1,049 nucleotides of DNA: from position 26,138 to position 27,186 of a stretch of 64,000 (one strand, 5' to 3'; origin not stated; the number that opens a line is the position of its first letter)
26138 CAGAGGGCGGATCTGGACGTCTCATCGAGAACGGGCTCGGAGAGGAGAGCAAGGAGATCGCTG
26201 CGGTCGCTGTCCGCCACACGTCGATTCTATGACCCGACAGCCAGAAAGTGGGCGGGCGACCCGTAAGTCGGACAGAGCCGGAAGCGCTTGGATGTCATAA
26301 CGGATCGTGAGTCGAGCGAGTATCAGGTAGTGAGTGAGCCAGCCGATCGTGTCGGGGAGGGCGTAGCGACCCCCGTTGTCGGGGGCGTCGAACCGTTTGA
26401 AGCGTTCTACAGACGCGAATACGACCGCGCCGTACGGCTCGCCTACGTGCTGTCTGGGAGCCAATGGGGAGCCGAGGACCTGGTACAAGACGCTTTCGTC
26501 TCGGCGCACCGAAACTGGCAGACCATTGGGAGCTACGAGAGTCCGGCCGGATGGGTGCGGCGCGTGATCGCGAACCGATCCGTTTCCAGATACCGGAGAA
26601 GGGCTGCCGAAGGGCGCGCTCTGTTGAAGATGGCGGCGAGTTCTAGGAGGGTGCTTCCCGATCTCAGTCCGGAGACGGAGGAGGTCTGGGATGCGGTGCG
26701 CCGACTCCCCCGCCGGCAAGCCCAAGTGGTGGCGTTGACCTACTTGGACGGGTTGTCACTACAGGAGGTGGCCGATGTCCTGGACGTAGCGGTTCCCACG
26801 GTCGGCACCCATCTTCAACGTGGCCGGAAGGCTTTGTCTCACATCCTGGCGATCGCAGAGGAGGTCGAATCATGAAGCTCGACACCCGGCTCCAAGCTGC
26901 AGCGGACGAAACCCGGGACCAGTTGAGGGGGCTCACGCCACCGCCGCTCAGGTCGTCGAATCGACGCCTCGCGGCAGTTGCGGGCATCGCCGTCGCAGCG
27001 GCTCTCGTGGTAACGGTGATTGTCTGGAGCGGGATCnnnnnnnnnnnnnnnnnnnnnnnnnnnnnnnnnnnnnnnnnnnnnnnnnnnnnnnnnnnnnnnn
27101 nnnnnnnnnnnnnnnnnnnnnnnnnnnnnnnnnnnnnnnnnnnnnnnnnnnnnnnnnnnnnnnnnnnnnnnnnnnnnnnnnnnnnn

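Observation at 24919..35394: Two paralogous modules of beta-propeller protein divergent from an ECF sigma factor plus membrane anti-sigma factor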

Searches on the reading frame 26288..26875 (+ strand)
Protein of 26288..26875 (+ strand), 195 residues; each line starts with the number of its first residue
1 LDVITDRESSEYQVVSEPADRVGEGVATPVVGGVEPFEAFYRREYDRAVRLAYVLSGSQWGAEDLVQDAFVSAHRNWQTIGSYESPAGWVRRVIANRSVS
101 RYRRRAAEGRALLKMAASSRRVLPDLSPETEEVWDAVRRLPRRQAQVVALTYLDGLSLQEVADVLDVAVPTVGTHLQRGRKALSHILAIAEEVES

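Call 9: search_protein_families(library=pfam, proteins=[window:26288-26875:+], max_evalue=0.01)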
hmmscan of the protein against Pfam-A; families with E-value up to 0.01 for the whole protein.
window:26288-26875:+ (195 aa): 7 families
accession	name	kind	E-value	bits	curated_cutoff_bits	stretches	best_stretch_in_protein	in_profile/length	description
PF08281.18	Sigma70_r4_2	-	1.3e-15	57.2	25.7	1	131-183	2-54/54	Sigma-70, region 4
PF04542.20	Sigma70_r2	-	7.8e-12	45.3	24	1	40-106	1-69/71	Sigma-70 region 2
PF04545.22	Sigma70_r4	-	8e-08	32.1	24.1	1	138-184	3-49/50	Sigma-70, region 4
PF07638.17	Sigma70_ECF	-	4.6e-06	27.1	21.1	1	110-182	105-178/185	ECF sigma factor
PF13384.12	HTH_23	-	0.0013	18.9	24.6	0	142-172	5-34/50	Homeodomain-like domain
PF04297.20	UPF0122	-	0.0017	19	22.7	1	140-184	18-62/101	Putative helix-turn-helix protein, YlxM / p13 like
PF00196.25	GerE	-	0.0023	18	23.5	0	140-178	3-40/57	Bacterial regulatory proteins, luxR family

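Call 19: search_protein_families(library=ncbifam, proteins=[window:26288-26875:+], max_evalue=0.01)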
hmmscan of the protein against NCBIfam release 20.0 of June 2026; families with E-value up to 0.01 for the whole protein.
window:26288-26875:+ (195 aa): 93 families (the best 25 are shown)
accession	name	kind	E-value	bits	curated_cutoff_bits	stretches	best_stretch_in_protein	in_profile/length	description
TIGR02983.1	SigE-fam_strep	subfamily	3.9e-35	121.1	141.55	1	34-186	5-157/162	SigE family RNA polymerase sigma factor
TIGR02985.1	Sig70_bacteroi1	subfamily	9.5e-21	74.7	126.4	1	37-185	3-160/162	RNA polymerase sigma-70 factor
NF007225.0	PRK09643.1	equivalog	4.4e-20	72.2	190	1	27-190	19-185/204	RNA polymerase sigma factor SigM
NF007223.0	PRK09641.1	equivalog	1.3e-18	67.5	209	1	46-187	29-184/187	RNA polymerase sigma factor SigW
NF004113.0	PRK05602.1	equivalog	2.5e-18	66.5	208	1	35-191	45-205/211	RNA polymerase sigma factor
TIGR02937.1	sigma70-ECF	superfamily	2.5e-18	66.3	42.9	1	37-185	3-163/165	sigma-70 family RNA polymerase sigma factor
TIGR02948.1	SigW_bacill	equivalog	2.9e-18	66.6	243.1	1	46-185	29-182/187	RNA polymerase sigma factor SigW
NF058625.1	sigma_PG0214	equivalog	4.4e-18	65.6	130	1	45-187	14-161/170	GFO_1088 family ECF-type sigma factor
NF009190.0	PRK12538.1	equivalog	1.2e-15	57.8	303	1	38-191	66-223/233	RNA polymerase sigma factor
NF007229.0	PRK09647.1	equivalog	1.6e-15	57.1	265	1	37-190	46-205/220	RNA polymerase sigma factor SigE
TIGR02959.1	SigZ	equivalog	1.7e-15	57.2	168.65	1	61-189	21-150/170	RNA polymerase sigma factor SigZ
NF009176.0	PRK12524.1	equivalog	7.5e-15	55.2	264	1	42-188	33-185/196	RNA polymerase sigma factor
TIGR02989.1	Sig-70_gvs1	subfamily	1.2e-14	54.6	124.55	1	45-184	10-155/158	RNA polymerase sigma-70 factor, Rhodopirellula/Verrucomicrobium family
NF008888.0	PRK11922.1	equivalog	8.8e-14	51.7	204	1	32-187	27-196/231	RNA polymerase sigma factor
NF009185.0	PRK12533.1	equivalog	1.9e-13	50.5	248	1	44-189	38-195/231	RNA polymerase sigma factor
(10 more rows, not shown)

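Call 20: find_homologous_proteins(query=window:26288-26875:+, max_evalue=1e-10)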
Query window:26288-26875:+ (195 aa): 971 proteins with E <= 1e-10 among 2107 candidates; the best 120 are listed.
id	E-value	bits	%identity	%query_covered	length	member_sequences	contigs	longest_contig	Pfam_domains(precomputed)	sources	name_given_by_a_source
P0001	1.8e-119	414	100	100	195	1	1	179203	PF07638.18,PF04545.23,PF04542.21,PF08281.19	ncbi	-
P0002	3.9e-96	338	81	98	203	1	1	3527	PF07638.18,PF04545.23,PF04542.21,PF08281.19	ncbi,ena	-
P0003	3.8e-93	328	79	98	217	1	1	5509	PF04545.23,PF04542.21,PF08281.19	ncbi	-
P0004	5.2e-81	289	75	92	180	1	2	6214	PF07638.18,PF04545.23,PF04542.21,PF08281.19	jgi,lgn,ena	-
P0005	3.0e-76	273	72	91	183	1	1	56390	PF07638.18,PF00196.26,PF04545.23,PF04542.21,PF08281.19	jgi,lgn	-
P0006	6.4e-75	269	68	100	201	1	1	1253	PF07638.18,PF00196.26,PF04545.23,PF04542.21,PF08281.19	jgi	jgi:RNA polymerase sigma-70 factor (ECF subfamily)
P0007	3.4e-74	267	71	90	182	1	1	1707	PF07638.18,PF04545.23,PF04542.21,PF08281.19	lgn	-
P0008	6.5e-74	266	71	91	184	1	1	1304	PF07638.18,PF04545.23,PF04542.21,PF08281.19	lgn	-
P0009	8.7e-74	265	67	92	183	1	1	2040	PF07638.18,PF04545.23,PF04542.21,PF08281.19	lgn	-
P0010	1.1e-72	262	69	88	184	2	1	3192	PF04545.23,PF04542.21,PF08281.19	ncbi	-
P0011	2.1e-72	261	69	88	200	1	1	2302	PF04545.23,PF04542.21,PF08281.19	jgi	jgi:RNA polymerase sigma-70 factor (ECF subfamily)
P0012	2.6e-72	260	66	94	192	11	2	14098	PF04545.23,PF04542.21,PF08281.19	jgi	jgi:RNA polymerase sigma-70 factor (ECF subfamily)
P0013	8.1e-72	259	71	89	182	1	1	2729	PF07638.18,PF04545.23,PF04542.21,PF08281.19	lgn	-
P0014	1.4e-71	258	73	85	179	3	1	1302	PF07638.18,PF04545.23,PF04542.21,PF08281.19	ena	-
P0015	8.1e-71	256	66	89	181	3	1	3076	PF04545.23,PF04542.21,PF08281.19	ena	-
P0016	1.1e-70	255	70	88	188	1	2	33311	PF04545.23,PF04542.21,PF08281.19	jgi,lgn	-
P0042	2.2e-58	215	62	84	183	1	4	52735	PF04545.23,PF04542.21,PF08281.19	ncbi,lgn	ncbi:MAG: RNA polymerase sigma factor [Acidimicrobiia bacterium]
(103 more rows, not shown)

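Call 22: find_related_loci(query=A1, collection=genome_contigs, flank=5000)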
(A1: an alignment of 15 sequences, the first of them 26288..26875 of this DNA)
Query A1 (195 aa) in genome_contigs; peptide patterns used: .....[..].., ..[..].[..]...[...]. (x = any residue, [..] = any of these).
600 stretches matched a pattern (row limit reached: there are more); 346 encode a relative of the query (tblastn E <= 1e-3); the best 80 are kept; 80 distinct loci.
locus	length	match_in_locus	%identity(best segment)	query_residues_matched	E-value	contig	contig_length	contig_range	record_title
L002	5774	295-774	53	30-189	1e-51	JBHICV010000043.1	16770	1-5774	MAG: Acidimicrobiia bacterium isolate Bea_3_bin.44 NODE_519_length_16770_cov_7.239844, whole genome shotgun sequence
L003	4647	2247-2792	48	10-192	5e-51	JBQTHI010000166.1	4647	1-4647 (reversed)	MAG: Actinomycetota bacterium isolate SAW185 c_000000017047, whole genome shotgun sequence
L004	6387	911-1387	52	33-189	7e-51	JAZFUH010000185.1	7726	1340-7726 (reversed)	MAG: Acidimicrobiia bacterium isolate BS2bin.53 BS2bin.53_185, whole genome shotgun sequence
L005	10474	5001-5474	52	30-187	1e-49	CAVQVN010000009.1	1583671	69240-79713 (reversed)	MAG: uncultured Actinomycetota bacterium isolate MFD09964.bin.1.364 genome assembly, contig: contig_6121, whole genome s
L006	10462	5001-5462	52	35-188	4e-48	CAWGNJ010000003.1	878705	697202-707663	MAG: uncultured Actinomycetota bacterium isolate MFD03804.bin.3.76 genome assembly, contig: contig_50181, whole genome s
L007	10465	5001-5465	49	35-189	1e-47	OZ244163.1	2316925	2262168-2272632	MAG: Acidimicrobiia bacterium isolate 02410910-748f-45c8-bed7-79461f43977d genome assembly, chromosome: 1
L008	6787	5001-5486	49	30-191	2e-47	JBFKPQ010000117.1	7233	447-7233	MAG: Acidimicrobiia bacterium isolate Mix_sand22.2022.08.G.65 k141_4538427_length_7233_cov_21.6527, whole genome shotgun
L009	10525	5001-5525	48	15-189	9e-47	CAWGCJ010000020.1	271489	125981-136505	MAG: uncultured Acidimicrobiia bacterium isolate MFD03804.bin.2.108 genome assembly, contig: contig_7660, whole genome s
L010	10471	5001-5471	52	31-188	6e-46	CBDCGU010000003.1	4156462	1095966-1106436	MAG: Acidimicrobiia bacterium isolate 6749b232-f2df-4c02-bc6f-726ef32645bf genome assembly, contig: contig_3, whole geno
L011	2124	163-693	48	11-192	4e-46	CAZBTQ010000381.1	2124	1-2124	MAG TPA_asm: uncultured Iamiaceae bacterium isolate SRP344714_co2_245 genome assembly, contig: NODE_132320_length_2124_c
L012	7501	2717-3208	49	29-192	1e-45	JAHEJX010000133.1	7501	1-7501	MAG: Actinomycetes bacterium isolate Ww568 NODE_37594_length_7501_cov_1.937805, whole genome shotgun sequence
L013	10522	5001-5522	49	16-192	1e-45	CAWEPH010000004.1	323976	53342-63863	MAG: uncultured Actinomycetes bacterium isolate MFD02242.bin.2.262 genome assembly, contig: contig_2133, whole genome sh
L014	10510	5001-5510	46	25-195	4e-45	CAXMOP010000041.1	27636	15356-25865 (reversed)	MAG: uncultured Kiloniellales bacterium isolate 07C-BC-St04_bin.11.orig genome assembly, contig: k141_64752, whole genom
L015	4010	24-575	43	1-191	5e-44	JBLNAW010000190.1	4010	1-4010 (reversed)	MAG: Solirubrobacterales bacterium isolate MAG167 PRJNA951521_bin27_renamed_189, whole genome shotgun sequence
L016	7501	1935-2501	44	1-192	1e-43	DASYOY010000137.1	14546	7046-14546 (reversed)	MAG TPA_asm: Actinomycetota bacterium isolate SMAG_U4442 k141_220030, whole genome shotgun sequence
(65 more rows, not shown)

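Call 26: find_encoding_contigs(protein=P0005, flank=6000, max_places=2)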
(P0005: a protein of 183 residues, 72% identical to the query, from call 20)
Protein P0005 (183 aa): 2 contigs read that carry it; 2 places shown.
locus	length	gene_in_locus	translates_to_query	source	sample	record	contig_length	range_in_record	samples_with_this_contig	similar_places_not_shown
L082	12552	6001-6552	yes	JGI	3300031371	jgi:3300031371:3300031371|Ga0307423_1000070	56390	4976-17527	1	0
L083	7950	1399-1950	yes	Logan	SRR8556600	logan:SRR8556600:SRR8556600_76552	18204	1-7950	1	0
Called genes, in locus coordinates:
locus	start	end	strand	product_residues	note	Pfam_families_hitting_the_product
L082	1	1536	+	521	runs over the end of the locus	PF00005:ABC_tran, PF13304:AAA_21 (faint), PF00005:ABC_tran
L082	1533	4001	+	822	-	PF02653:BPD_transp_2, PF01979:Amidohydro_1, PF07969:Amidohydro_3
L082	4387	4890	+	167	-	-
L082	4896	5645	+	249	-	-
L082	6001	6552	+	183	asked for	PF04542:Sigma70_r2, PF07638:Sigma70_ECF (weak), PF00196:GerE (faint), PF08281:Sigma70_r4_2, PF04545:Sigma70_r4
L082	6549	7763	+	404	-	PF07494:Reg_prop (faint)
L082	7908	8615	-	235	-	-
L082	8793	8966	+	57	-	-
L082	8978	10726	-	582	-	-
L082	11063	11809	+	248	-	-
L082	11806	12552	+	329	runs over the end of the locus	-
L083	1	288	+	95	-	?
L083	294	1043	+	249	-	-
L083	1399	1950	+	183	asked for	PF04542:Sigma70_r2, PF07638:Sigma70_ECF (weak), PF00196:GerE (faint), PF08281:Sigma70_r4_2, PF04545:Sigma70_r4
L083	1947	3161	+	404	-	PF07494:Reg_prop (faint)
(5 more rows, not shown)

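Call 27: find_encoding_contigs(protein=P0016, flank=6000, max_places=2)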
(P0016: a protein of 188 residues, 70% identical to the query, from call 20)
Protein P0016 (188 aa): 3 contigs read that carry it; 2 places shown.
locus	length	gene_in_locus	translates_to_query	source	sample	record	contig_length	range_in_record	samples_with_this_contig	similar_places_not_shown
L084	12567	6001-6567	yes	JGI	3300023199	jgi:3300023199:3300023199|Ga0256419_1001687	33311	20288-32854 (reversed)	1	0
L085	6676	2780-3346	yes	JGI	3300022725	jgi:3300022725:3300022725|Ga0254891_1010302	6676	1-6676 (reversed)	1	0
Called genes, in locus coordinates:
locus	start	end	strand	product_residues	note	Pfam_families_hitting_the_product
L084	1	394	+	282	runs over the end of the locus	?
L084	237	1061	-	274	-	PF01061:ABC2_membrane, PF12698:ABC2_membrane_3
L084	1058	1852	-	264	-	-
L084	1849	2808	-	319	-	PF00005:ABC_tran, PF13304:AAA_21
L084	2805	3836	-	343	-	PF00005:ABC_tran, PF13304:AAA_21, PF13732:DrrA1-3_C (weak)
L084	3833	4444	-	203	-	PF00440:TetR_N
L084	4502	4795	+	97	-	PF03551:PadR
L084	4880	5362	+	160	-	-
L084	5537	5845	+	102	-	-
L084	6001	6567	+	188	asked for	PF04542:Sigma70_r2, PF08281:Sigma70_r4_2, PF04545:Sigma70_r4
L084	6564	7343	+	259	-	-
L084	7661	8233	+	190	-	-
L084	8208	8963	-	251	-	PF14022:DUF4238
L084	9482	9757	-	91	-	PF12728:HTH_17 (weak)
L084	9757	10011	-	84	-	PF12728:HTH_17 (weak)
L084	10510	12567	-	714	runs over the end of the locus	PF01326:PPDK_N, PF00391:PEP-utilizers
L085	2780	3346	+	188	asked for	PF04542:Sigma70_r2, PF08281:Sigma70_r4_2, PF04545:Sigma70_r4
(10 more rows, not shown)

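Call 28: find_encoding_contigs(protein=P0042, flank=6000, max_places=2)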
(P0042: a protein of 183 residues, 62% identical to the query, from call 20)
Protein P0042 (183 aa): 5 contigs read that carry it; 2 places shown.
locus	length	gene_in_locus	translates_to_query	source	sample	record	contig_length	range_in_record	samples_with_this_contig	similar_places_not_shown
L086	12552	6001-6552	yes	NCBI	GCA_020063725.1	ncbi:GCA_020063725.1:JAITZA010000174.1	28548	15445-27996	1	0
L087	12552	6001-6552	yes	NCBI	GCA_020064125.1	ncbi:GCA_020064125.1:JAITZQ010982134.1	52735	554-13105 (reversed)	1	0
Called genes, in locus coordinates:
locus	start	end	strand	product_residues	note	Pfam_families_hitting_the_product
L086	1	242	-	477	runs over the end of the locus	PF00171:Aldedh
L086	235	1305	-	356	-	PF01515:PTA_PTB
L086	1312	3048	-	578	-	PF02776:TPP_enzyme_N, PF00205:TPP_enzyme_M, PF02775:TPP_enzyme_C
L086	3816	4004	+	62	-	-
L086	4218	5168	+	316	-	PF03069:FmdA_AmdA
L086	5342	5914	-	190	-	-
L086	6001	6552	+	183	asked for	PF04542:Sigma70_r2, PF08281:Sigma70_r4_2, PF04545:Sigma70_r4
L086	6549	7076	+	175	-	-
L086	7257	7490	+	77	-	PF12728:HTH_17 (weak)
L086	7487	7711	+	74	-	PF12728:HTH_17 (weak)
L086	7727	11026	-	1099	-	PF08751:TrwC, PF13086:AAA_11 (faint), PF13245:AAA_19, PF13401:AAA_22 (weak), PF13604:AAA_30, PF01443:Viral_helicase1 (faint)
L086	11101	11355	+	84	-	-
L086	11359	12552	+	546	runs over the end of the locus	PF00239:Resolvase, PF07508:Recombinase, PF13408:Zn_ribbon_recom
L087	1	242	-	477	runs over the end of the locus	PF00171:Aldedh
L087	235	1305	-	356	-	PF01515:PTA_PTB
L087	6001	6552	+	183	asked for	PF04542:Sigma70_r2, PF08281:Sigma70_r4_2, PF04545:Sigma70_r4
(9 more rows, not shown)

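Call 29: find_encoding_contigs(protein=P0003, flank=6000, max_places=2)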
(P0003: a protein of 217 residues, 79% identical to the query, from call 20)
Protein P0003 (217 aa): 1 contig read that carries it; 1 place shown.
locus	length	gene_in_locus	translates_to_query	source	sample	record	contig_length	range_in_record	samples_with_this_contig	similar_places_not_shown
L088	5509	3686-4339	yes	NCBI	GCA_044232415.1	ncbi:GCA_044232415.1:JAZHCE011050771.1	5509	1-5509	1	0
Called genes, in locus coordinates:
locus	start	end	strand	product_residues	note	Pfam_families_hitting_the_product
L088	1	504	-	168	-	?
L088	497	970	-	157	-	PF04545:Sigma70_r4, PF08281:Sigma70_r4_2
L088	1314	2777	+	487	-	-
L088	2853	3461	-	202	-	-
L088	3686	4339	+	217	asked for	PF04542:Sigma70_r2, PF08281:Sigma70_r4_2, PF04545:Sigma70_r4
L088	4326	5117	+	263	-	-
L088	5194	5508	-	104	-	?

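Call 30: find_encoding_contigs(protein=P0002, flank=6000, max_places=2)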
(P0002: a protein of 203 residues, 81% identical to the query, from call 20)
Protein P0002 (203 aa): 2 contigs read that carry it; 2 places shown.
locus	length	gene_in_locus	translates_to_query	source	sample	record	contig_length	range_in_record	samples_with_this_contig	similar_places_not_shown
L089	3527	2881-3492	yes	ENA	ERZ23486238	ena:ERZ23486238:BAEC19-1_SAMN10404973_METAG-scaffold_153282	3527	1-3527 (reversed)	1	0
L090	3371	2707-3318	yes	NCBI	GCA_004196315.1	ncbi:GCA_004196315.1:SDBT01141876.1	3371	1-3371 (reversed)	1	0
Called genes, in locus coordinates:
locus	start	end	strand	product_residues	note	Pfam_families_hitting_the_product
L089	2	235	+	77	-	?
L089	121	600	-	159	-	PF18075:FtsX_ECD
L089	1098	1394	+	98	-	-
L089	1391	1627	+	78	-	PF07638:Sigma70_ECF (weak), PF08281:Sigma70_r4_2, PF04545:Sigma70_r4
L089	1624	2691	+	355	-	-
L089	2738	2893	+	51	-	-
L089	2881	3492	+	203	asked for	PF04542:Sigma70_r2, PF07638:Sigma70_ECF (weak), PF08281:Sigma70_r4_2, PF04545:Sigma70_r4 (weak)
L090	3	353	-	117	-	?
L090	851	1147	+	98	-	-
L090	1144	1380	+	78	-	PF07638:Sigma70_ECF (weak), PF08281:Sigma70_r4_2, PF04545:Sigma70_r4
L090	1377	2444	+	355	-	-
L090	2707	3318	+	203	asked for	PF04542:Sigma70_r2, PF07638:Sigma70_ECF (weak), PF08281:Sigma70_r4_2, PF04545:Sigma70_r4 (weak)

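Call 31: find_encoding_contigs(protein=P0004, flank=6000, max_places=2)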
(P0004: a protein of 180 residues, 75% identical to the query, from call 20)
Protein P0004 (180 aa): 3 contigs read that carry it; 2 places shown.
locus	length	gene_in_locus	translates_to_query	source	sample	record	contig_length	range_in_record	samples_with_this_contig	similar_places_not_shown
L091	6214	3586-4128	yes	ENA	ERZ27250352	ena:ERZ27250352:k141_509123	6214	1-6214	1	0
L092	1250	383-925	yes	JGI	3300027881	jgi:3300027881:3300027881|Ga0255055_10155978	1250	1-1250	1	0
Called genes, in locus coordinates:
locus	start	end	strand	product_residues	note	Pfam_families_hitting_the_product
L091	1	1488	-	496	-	?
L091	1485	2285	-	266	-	-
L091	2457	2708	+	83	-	-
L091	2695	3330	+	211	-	-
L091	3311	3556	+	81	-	-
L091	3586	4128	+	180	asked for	PF04542:Sigma70_r2, PF07638:Sigma70_ECF (weak), PF08281:Sigma70_r4_2, PF04545:Sigma70_r4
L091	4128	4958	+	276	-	-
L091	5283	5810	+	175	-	PF04542:Sigma70_r2, PF08281:Sigma70_r4_2, PF00196:GerE (weak), PF04545:Sigma70_r4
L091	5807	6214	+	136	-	?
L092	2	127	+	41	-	?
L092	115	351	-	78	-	-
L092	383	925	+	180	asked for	PF04542:Sigma70_r2, PF07638:Sigma70_ECF (weak), PF08281:Sigma70_r4_2, PF04545:Sigma70_r4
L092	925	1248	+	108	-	?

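Call 40: search_solved_structures(query=window:26330-26875:+, max_evalue=0.001)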
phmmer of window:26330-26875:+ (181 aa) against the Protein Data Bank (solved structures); distinct sequences matched with E-value up to 0.001: 16.
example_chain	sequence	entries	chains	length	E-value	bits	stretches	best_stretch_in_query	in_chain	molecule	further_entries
9m9d_F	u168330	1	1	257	2.8e-15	59.9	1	20-175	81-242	ECF RNA polymerase sigma factor SigE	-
9m9e_F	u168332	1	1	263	3.1e-15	59.8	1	20-175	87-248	ECF RNA polymerase sigma factor SigE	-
9m98_F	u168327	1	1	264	3.1e-15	59.8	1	20-175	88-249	ECF RNA polymerase sigma factor SigE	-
5wuq_A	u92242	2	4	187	2.5e-13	53.6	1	31-170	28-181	ECF RNA polymerase sigma factor SigW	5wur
6jcy_F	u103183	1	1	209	8.4e-10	42.1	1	44-174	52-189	ECF RNA polymerase sigma factor SigH,ECF RNA polymerase sigma factor SigE,ECF RNA polymera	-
7qh5_A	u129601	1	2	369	3.4e-09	40.1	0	121-170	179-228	RNA polymerase sigma factor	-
5zx2_F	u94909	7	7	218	7.6e-09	39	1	44-174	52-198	ECF RNA polymerase sigma factor SigH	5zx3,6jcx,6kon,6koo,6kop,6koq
6jhe_A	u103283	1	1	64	4.7e-07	33.1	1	121-171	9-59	ECF RNA polymerase sigma factor SigW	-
1or7_A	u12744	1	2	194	1.3e-06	31.7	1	39-171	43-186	RNA polymerase sigma-E factor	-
6jbq_F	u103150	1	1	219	2e-06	31.1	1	39-171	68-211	ECF RNA polymerase sigma-E factor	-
6dxo_A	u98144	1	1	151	9.2e-06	28.9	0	18-172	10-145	RNA polymerase ECF-subfamily sigma factor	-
5uxx_A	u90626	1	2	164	3.5e-05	27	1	37-175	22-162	RNA polymerase sigma factor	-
2h27_A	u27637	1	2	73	0.00018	24.7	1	118-171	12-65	RNA polymerase Sigma E factor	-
6in7_B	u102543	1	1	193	0.00022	24.5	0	47-173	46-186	RNA polymerase sigma-H factor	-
8z6g_B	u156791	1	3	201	0.00023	24.4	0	47-173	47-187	RNA polymerase sigma factor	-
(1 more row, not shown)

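Call 89: find_encoding_contigs(protein=P0001, flank=3000, max_places=2)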
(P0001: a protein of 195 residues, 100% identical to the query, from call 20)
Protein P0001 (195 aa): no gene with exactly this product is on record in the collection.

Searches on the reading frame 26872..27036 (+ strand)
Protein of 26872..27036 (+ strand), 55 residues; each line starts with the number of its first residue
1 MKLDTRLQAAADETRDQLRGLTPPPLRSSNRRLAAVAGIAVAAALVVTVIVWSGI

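Call 84: search_solved_structures(query=A4, max_evalue=10)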
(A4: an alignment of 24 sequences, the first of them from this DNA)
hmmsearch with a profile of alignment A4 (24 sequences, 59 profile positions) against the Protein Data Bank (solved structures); distinct sequences matched with E-value up to 10: 8.
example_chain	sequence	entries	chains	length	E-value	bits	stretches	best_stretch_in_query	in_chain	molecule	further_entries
9hd7_J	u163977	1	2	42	0.12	15.9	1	32-55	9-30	Photosystem II reaction center protein J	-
6at5_A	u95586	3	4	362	0.15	15.5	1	29-57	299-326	HLA class I histocompatibility antigen, B-7 alpha chain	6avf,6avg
9rcv_C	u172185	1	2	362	0.15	15.5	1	29-57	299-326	MHC class I antigen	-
8rcv_A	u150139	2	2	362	0.19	15.2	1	29-57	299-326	HLA class I histocompatibility antigen B alpha chain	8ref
1m56_D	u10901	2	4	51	0.24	14.9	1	19-58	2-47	CYTOCHROME C OXIDASE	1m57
8bd3_J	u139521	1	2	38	0.3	14.5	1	34-55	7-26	Photosystem II reaction center protein J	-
9lut_F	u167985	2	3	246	2.3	11.7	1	10-57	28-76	Photosystem I reaction center subunit III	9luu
4amb_A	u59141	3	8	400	2.8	11.4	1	7-27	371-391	SNOGD | GLYCOSYL TRANSFERASE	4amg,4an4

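Call 85: search_protein_families(library=pfam, alignment_id=A4, max_evalue=1)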
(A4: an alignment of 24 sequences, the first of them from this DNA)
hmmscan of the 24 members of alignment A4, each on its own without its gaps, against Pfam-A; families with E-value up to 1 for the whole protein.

A. member 1, seq(55 aa): 0 families

B. families by the number of members that match (of 24 scanned): 7 families
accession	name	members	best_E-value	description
PF17524.7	CnrY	1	0.013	Anti-sigma factor CnrY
PF04335.19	VirB8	1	0.019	VirB8 protein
PF00272.24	Cecropin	1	0.11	Cecropin family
PF11837.13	INV_N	1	0.11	Beta-fructofuranosidase, N-terminal domain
PF11859.13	DUF3379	1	0.16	Protein of unknown function (DUF3379)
PF02038.21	ATP1G1_PLM_MAT8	1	0.61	ATP1G1/PLM/MAT8 family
PF00523.23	Fusion_gly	1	0.67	Fusion glycoprotein F0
